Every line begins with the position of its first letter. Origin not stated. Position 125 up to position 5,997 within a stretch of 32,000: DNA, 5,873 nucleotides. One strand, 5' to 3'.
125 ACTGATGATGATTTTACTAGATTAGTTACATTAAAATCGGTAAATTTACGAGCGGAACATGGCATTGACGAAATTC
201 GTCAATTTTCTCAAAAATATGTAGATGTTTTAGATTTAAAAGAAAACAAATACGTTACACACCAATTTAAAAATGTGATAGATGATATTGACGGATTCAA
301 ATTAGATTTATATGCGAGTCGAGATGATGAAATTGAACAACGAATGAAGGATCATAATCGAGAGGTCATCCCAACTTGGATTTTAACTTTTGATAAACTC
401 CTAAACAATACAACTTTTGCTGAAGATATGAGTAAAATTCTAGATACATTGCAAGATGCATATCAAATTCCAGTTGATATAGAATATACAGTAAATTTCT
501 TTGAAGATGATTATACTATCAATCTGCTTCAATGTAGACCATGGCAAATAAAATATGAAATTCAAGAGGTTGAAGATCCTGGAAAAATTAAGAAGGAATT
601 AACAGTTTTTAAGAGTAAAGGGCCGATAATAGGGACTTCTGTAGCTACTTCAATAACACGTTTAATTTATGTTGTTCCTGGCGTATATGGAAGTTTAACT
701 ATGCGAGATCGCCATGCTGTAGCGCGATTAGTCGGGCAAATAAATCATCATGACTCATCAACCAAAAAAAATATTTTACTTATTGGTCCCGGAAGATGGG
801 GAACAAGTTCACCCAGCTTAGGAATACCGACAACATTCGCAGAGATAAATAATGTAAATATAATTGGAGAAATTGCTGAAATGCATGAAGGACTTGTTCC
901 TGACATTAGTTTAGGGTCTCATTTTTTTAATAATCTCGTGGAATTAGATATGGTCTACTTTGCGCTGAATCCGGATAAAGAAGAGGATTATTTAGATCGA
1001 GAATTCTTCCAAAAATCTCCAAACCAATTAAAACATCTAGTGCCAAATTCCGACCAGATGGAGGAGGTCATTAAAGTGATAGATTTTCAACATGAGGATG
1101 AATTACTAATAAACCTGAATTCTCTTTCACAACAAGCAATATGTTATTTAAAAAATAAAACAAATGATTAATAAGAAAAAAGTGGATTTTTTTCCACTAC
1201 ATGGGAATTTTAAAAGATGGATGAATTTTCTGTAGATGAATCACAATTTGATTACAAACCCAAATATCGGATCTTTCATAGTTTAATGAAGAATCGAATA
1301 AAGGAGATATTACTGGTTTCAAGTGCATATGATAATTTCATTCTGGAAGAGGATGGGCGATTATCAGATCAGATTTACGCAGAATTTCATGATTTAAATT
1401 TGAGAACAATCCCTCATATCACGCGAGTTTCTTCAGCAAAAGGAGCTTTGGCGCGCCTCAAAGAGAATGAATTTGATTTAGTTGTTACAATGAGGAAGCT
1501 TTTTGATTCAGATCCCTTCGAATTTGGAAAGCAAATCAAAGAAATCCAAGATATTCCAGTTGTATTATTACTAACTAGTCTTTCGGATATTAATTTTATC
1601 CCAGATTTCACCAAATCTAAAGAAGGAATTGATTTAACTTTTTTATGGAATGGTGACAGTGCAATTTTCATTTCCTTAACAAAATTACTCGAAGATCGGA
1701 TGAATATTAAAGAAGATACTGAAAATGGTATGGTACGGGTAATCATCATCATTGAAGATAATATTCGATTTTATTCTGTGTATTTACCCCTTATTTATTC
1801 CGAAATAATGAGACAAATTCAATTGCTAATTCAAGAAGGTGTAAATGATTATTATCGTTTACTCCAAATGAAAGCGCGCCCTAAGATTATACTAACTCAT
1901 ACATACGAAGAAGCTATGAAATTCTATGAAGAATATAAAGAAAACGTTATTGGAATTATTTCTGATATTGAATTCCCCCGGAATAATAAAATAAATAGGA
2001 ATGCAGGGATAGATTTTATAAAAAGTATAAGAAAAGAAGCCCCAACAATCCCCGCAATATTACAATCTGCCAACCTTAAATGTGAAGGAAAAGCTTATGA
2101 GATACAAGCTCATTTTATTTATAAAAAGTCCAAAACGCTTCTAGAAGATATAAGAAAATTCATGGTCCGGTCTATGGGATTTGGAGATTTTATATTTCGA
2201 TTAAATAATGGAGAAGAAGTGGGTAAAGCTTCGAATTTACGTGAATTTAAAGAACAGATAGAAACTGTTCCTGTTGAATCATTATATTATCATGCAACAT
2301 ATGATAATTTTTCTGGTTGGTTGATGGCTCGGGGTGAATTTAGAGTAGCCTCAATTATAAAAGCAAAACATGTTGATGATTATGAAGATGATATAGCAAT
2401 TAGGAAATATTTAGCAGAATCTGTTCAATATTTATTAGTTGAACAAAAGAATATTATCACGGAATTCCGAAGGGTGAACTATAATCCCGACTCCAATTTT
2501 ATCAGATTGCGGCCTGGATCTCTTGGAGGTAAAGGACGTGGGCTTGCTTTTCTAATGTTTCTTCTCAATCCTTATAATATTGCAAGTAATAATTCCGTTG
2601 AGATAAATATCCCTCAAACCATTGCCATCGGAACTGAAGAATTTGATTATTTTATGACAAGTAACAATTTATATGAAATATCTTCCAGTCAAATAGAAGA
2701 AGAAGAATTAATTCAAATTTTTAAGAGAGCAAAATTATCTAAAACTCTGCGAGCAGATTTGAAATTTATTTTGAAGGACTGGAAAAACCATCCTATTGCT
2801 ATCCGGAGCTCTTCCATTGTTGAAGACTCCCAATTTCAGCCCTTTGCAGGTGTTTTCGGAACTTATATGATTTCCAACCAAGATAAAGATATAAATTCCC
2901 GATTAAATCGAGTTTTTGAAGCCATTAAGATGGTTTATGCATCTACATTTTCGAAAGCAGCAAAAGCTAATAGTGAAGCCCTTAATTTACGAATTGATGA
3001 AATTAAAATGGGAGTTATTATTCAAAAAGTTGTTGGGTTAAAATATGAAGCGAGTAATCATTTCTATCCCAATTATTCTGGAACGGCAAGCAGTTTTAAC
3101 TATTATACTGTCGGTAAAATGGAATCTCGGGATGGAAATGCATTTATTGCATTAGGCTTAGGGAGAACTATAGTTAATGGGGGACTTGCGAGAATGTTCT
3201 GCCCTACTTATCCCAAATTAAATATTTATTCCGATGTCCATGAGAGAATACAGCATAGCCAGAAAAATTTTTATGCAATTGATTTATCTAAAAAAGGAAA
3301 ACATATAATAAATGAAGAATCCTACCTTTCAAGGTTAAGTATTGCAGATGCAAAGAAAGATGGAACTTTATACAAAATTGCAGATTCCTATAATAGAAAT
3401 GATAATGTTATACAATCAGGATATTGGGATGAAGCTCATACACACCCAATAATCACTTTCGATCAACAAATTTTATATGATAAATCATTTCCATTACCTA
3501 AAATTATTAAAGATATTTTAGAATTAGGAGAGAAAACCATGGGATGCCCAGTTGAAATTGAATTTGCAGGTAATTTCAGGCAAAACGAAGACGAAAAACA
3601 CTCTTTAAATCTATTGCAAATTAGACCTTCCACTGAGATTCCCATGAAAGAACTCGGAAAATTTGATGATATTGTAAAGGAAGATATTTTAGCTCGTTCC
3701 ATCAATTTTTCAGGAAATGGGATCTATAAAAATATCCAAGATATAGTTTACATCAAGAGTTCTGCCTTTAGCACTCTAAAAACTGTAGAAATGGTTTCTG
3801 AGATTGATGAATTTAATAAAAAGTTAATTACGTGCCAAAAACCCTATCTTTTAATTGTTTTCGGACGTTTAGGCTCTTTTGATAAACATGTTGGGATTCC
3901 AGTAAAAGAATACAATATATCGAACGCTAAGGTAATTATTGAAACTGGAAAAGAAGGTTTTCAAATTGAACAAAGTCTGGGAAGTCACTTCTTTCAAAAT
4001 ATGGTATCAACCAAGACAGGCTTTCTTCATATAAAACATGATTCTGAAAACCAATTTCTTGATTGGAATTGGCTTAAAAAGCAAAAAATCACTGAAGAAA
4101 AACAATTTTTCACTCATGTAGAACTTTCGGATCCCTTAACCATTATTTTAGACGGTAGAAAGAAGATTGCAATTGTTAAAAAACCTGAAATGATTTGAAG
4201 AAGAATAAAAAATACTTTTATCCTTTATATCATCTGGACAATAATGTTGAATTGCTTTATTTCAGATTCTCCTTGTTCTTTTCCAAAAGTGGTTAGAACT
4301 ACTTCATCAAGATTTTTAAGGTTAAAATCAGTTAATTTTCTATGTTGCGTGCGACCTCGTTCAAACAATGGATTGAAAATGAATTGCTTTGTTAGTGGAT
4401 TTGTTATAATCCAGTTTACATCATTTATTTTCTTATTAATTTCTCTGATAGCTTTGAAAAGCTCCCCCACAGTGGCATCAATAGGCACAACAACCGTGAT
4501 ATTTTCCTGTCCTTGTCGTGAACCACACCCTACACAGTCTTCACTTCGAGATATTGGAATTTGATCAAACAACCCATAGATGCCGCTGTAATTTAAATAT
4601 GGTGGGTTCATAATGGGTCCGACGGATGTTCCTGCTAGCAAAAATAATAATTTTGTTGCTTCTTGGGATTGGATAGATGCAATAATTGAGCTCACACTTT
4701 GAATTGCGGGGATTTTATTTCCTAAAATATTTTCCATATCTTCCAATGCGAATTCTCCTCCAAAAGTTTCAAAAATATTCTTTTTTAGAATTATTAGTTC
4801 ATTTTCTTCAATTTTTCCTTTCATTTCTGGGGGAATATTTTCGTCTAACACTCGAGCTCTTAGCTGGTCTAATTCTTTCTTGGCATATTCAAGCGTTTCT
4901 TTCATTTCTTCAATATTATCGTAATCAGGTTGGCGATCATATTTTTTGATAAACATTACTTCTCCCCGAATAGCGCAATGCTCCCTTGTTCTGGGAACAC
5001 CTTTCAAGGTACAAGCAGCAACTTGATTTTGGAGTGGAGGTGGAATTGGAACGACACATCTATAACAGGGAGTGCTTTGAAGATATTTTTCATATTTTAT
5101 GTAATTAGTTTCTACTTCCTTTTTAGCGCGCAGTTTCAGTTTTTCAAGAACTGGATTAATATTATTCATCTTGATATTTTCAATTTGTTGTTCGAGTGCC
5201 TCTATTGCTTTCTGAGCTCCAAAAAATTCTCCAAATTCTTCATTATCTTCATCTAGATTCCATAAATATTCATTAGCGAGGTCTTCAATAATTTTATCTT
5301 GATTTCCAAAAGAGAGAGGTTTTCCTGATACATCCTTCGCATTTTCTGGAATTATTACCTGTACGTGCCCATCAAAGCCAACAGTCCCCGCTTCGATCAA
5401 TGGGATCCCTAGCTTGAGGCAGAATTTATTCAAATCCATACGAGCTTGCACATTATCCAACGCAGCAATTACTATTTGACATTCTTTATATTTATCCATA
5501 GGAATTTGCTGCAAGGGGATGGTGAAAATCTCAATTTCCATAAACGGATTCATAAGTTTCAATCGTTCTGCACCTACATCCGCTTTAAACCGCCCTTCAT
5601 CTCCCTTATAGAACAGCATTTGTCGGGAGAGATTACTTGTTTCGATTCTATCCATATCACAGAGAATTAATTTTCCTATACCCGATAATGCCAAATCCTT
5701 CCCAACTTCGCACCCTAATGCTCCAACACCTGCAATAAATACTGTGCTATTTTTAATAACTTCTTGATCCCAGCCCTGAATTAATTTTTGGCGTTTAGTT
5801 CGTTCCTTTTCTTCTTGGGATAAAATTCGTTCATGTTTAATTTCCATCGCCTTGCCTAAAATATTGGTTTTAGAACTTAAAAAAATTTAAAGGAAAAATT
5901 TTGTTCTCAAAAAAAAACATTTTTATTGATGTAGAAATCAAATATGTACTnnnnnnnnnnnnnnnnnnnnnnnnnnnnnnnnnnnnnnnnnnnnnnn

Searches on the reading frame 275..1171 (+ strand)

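Call 6: search_protein_families(library=pfam, proteins=[window:275-1171:+], max_evalue=0.001)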
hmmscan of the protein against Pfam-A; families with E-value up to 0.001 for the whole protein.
window:275-1171:+ (298 aa): 1 family
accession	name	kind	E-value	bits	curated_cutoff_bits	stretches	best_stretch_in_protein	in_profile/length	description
PF01326.24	PPDK_N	-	3.1e-07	30.4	27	1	46-102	269-321/328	Pyruvate phosphate dikinase, AMP/ATP-binding domain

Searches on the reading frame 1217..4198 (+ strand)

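Call 6: search_protein_families(library=pfam, proteins=[window:1217-4198:+], max_evalue=0.001)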
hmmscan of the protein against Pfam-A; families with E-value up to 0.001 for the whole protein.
window:1217-4198:+ (993 aa): 2 families
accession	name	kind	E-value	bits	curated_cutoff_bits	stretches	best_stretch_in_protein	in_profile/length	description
PF01326.24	PPDK_N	-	4.6e-37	128.5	27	1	435-815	3-319/328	Pyruvate phosphate dikinase, AMP/ATP-binding domain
PF00072.30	Response_reg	-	2.7e-07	31.2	30.2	0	63-127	21-84/111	Response regulator receiver domain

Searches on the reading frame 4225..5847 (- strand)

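Call 6: search_protein_families(library=pfam, proteins=[window:4225-5847:-], max_evalue=0.001)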
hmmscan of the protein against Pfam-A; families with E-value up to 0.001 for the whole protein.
window:4225-5847:- (540 aa): 1 family
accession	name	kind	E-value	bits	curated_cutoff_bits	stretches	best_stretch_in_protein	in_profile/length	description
PF00899.27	ThiF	-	1e-52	179.1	28.1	1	23-438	10-236/238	ThiF family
